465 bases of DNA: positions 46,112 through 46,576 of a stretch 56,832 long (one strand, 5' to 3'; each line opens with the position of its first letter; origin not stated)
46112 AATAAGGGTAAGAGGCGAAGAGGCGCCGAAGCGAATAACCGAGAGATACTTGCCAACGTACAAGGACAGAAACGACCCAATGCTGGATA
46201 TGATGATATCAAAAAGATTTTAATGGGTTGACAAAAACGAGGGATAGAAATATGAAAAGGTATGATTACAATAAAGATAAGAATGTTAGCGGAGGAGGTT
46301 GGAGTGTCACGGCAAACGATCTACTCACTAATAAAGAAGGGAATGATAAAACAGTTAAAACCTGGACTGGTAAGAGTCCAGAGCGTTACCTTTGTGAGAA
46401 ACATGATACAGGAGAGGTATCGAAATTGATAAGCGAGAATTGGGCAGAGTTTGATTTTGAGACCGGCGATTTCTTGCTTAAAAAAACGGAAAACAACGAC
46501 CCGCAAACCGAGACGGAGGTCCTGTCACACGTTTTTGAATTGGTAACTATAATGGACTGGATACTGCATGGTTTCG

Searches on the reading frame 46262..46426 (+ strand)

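Call 73: search_protein_families(library=pfam, max_evalue=0.1, proteins=[window:46262-46426:+])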
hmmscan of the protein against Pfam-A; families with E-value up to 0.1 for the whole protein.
seq(55 aa): 19 families
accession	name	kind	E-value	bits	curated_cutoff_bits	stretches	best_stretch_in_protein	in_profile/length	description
PF13338.12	AbiEi_4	-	0.00011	22.6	25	1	4-39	14-48/49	Transcriptional regulator, AbiEi antitoxin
PF12728.13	HTH_17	-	0.00013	22.6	27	1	9-38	7-37/51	Helix-turn-helix domain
PF00376.29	MerR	-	0.00082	19.6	28.2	1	5-30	1-26/38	MerR family regulatory protein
PF02796.21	HTH_7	-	0.0014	19.1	23.8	1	4-21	22-39/45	Helix-turn-helix domain of resolvase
PF08279.18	HTH_11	-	0.0014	18.9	25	1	4-25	16-37/55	HTH domain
PF01381.28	HTH_3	-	0.0035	17.8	23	1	5-25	11-31/55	Helix-turn-helix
PF13551.12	HTH_29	-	0.0048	17.4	28.1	1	6-25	15-34/64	Winged helix-turn helix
PF13518.12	HTH_28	-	0.0092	16.5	25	1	9-26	18-35/52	Helix-turn-helix domain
PF13730.12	HTH_36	-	0.013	15.8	25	1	6-26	28-48/55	Helix-turn-helix domain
PF13309.12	HTH_22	-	0.019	15.4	29.6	1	7-24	45-62/63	HTH domain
PF04967.18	HTH_10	-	0.023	15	23.1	1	4-26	24-46/53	HTH DNA binding domain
PF01978.25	TrmB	-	0.027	14.7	25.6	1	6-31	25-54/68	Sugar-specific transcriptional regulator TrmB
PF15943.11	YdaS_toxin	-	0.028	14.7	30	1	8-26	13-32/65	Bacterial toxin YdaS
PF00440.29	TetR_N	-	0.039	14.2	24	1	6-21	19-34/47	Bacterial regulatory proteins, tetR family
PF00538.25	Linker_histone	-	0.048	14.3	22.4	1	1-27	7-33/74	linker histone H1 and H5 family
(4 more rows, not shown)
